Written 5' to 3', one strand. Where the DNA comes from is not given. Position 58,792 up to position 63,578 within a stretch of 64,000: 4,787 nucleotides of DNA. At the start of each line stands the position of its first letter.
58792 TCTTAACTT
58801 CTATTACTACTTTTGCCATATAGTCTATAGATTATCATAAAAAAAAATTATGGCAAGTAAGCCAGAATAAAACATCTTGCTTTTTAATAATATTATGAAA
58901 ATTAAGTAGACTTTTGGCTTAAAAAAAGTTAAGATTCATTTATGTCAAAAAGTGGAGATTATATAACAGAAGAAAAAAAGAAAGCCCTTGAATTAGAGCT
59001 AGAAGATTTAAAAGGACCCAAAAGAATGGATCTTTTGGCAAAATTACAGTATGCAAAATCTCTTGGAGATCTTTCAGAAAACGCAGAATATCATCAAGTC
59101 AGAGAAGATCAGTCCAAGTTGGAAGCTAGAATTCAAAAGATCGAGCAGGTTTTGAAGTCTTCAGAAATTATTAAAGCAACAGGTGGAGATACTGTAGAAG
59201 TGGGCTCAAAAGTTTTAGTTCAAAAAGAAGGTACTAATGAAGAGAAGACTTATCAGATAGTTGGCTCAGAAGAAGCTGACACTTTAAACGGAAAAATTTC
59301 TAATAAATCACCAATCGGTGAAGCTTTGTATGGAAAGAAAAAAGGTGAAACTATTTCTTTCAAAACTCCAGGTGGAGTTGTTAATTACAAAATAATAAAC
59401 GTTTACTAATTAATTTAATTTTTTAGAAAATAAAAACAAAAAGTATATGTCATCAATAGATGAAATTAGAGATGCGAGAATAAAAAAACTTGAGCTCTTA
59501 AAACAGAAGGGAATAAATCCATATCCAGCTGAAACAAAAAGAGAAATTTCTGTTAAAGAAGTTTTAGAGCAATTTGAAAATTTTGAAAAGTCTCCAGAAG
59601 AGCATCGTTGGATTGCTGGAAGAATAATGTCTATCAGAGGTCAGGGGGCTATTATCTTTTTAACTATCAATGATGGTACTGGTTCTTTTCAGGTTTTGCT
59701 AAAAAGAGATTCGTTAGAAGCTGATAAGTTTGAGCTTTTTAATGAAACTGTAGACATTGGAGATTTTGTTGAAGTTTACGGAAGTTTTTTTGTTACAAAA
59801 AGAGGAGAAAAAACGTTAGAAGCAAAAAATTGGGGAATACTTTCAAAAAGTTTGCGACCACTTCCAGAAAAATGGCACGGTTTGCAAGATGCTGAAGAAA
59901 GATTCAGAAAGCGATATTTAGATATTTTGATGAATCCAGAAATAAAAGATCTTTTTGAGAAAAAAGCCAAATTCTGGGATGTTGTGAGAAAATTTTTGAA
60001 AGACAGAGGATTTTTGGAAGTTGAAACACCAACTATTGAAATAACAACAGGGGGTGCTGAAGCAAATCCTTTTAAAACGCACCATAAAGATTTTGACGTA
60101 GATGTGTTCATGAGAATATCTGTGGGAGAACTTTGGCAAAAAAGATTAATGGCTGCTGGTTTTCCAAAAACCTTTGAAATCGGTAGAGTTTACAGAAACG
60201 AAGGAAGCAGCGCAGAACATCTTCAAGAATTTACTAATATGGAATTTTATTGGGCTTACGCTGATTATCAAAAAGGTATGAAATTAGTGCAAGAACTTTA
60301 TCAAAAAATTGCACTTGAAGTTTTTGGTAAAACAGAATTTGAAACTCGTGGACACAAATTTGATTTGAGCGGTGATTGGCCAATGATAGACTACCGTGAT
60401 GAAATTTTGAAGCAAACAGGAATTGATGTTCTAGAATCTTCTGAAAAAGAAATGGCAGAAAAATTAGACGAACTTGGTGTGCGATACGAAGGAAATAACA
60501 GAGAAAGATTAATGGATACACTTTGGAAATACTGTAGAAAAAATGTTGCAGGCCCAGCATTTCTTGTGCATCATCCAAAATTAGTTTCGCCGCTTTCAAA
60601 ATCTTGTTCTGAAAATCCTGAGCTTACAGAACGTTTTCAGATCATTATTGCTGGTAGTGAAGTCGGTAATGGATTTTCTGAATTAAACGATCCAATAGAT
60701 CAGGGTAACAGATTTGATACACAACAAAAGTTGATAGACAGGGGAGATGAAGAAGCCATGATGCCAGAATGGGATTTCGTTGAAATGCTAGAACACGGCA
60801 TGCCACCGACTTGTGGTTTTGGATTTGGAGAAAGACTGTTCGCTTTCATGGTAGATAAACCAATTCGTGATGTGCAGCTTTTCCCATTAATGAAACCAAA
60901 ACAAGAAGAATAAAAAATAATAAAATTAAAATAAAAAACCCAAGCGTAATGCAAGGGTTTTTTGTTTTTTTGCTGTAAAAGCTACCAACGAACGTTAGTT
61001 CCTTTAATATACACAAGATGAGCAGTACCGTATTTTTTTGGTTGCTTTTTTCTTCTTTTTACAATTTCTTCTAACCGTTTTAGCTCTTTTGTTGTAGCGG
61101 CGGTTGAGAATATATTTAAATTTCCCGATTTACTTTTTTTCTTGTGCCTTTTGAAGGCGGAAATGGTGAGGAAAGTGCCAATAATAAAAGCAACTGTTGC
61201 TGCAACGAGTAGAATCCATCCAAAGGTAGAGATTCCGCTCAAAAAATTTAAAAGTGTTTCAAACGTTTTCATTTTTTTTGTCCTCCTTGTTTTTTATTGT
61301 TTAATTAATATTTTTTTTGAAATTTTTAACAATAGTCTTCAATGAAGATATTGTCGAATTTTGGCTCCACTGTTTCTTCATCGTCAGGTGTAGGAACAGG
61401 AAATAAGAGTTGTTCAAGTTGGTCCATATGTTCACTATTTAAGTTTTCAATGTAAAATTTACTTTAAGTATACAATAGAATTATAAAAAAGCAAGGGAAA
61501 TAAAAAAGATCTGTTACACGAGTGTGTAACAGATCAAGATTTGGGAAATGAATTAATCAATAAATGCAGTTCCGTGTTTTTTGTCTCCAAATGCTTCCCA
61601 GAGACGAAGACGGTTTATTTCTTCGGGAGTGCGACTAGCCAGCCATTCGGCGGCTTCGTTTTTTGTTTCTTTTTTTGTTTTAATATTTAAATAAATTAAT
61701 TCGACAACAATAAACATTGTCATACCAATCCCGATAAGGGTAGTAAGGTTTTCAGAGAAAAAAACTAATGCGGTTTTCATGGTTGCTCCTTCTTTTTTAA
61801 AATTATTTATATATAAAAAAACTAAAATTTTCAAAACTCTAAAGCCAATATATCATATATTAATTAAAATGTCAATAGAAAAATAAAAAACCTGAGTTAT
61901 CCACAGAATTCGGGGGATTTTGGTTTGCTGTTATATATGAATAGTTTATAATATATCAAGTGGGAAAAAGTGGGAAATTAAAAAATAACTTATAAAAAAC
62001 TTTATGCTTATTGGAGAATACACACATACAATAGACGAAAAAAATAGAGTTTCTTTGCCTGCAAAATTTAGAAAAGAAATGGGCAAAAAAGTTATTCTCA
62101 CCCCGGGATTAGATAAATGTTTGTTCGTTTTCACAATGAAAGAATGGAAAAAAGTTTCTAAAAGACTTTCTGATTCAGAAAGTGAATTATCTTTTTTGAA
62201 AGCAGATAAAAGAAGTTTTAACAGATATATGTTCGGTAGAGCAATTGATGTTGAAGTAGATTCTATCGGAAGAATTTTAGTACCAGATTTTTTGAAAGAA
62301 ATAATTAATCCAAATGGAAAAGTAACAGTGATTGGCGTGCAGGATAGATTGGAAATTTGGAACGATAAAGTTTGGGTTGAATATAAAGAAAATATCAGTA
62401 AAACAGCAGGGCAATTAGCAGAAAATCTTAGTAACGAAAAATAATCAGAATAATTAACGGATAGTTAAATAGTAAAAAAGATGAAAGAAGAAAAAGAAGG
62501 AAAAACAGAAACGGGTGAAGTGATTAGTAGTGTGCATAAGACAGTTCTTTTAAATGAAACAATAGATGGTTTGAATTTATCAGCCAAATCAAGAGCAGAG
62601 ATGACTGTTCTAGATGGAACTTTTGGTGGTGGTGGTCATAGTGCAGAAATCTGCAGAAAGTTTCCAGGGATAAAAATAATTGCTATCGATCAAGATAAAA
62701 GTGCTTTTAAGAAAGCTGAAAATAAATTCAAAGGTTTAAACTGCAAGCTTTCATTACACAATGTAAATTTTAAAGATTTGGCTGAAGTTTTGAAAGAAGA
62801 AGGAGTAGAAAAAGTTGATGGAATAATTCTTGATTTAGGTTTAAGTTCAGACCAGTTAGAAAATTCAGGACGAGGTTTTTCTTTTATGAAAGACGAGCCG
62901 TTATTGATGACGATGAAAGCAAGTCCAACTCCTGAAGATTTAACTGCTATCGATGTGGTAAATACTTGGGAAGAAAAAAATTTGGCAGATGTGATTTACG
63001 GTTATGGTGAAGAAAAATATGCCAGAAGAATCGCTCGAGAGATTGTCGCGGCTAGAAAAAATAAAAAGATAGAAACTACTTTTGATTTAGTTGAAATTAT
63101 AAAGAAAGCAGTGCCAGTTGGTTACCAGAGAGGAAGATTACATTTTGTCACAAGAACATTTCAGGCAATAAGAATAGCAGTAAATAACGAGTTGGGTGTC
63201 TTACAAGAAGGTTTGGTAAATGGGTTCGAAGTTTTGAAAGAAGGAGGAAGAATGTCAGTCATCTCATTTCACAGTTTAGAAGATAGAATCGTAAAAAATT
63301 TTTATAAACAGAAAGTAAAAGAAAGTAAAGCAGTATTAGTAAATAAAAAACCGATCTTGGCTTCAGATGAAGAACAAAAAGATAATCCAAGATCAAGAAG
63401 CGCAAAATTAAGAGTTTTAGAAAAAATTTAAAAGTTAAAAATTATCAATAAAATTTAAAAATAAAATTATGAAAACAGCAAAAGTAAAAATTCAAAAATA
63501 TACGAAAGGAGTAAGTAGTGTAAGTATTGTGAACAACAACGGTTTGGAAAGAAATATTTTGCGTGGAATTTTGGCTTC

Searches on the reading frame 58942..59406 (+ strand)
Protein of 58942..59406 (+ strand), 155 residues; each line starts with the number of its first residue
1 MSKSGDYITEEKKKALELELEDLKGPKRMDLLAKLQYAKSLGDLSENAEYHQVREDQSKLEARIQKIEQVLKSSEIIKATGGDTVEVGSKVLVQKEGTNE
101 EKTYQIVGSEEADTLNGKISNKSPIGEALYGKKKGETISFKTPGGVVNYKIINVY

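Call 66: search_protein_families(library=pfam, proteins=[window:58942-59406:+], max_evalue=0.01)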
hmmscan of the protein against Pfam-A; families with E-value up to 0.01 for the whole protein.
window:58942-59406:+ (155 aa): 2 families
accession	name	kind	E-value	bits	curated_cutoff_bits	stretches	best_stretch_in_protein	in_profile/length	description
PF01272.25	GreA_GreB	-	1.9e-26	92.3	26.9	1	83-154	4-75/77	Transcription elongation factor, GreA/GreB, C-term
PF03449.20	GreA_GreB_N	-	2.6e-19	69.6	24.5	1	7-76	2-71/71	Transcription elongation factor, N-terminal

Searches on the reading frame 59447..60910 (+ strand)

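Call 30: search_protein_families(library=pfam, proteins=[window:59447-60910:+], max_evalue=0.001)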
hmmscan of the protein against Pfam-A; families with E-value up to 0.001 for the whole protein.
window:59447-60910:+ (488 aa): 3 families
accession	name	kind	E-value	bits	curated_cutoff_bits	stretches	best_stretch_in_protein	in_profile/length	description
PF00152.25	tRNA-synt_2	-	2.4e-66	224.4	25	1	149-482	2-307/308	tRNA synthetases class II (D, K and N)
PF01336.31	tRNA_anti-codon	-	1.6e-14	54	27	1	55-131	2-74/75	OB-fold nucleic acid binding domain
PF01409.25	tRNA-synt_2d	-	3.8e-05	23.7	19.8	1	240-303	103-165/246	tRNA synthetases class II core domain (F)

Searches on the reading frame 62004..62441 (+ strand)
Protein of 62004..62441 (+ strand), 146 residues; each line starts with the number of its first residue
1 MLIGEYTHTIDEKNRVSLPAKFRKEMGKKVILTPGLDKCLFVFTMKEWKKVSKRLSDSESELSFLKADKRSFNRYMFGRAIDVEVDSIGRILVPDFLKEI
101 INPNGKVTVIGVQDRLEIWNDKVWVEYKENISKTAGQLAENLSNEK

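Call 66: search_protein_families(library=pfam, proteins=[window:62004-62441:+], max_evalue=0.01)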
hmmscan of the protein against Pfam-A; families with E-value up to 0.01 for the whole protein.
window:62004-62441:+ (146 aa): 1 family
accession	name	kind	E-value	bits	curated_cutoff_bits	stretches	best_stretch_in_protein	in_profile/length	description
PF02381.23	MraZ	-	8.2e-30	103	23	2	1-73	1-70/72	MraZ protein, putative antitoxin-like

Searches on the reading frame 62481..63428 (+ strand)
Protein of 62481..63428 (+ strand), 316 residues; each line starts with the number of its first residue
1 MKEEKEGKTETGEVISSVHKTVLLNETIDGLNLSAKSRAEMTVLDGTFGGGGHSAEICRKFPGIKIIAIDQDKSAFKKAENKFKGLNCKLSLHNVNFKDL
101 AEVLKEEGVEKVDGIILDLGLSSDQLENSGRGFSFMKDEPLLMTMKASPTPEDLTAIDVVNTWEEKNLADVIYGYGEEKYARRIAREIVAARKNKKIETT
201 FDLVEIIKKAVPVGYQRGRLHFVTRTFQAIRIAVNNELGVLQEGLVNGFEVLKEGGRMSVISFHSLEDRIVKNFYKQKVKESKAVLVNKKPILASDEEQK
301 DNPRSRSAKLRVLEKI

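Call 10: search_protein_families(library=pfam, proteins=[window:62481-63428:+], max_evalue=0.001)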
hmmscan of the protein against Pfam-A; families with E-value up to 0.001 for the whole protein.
window:62481-63428:+ (316 aa): 3 families
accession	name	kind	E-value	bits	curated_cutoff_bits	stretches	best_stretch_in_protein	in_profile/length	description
PF01795.25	Methyltransf_5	-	3.9e-101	339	27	1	17-316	2-309/309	MraW methylase family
PF13847.12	Methyltransf_31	-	5.9e-05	23.2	27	0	39-118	3-81/145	Methyltransferase domain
PF13649.12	Methyltransf_25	-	0.00053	21.1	27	0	43-101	1-59/97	Methyltransferase domain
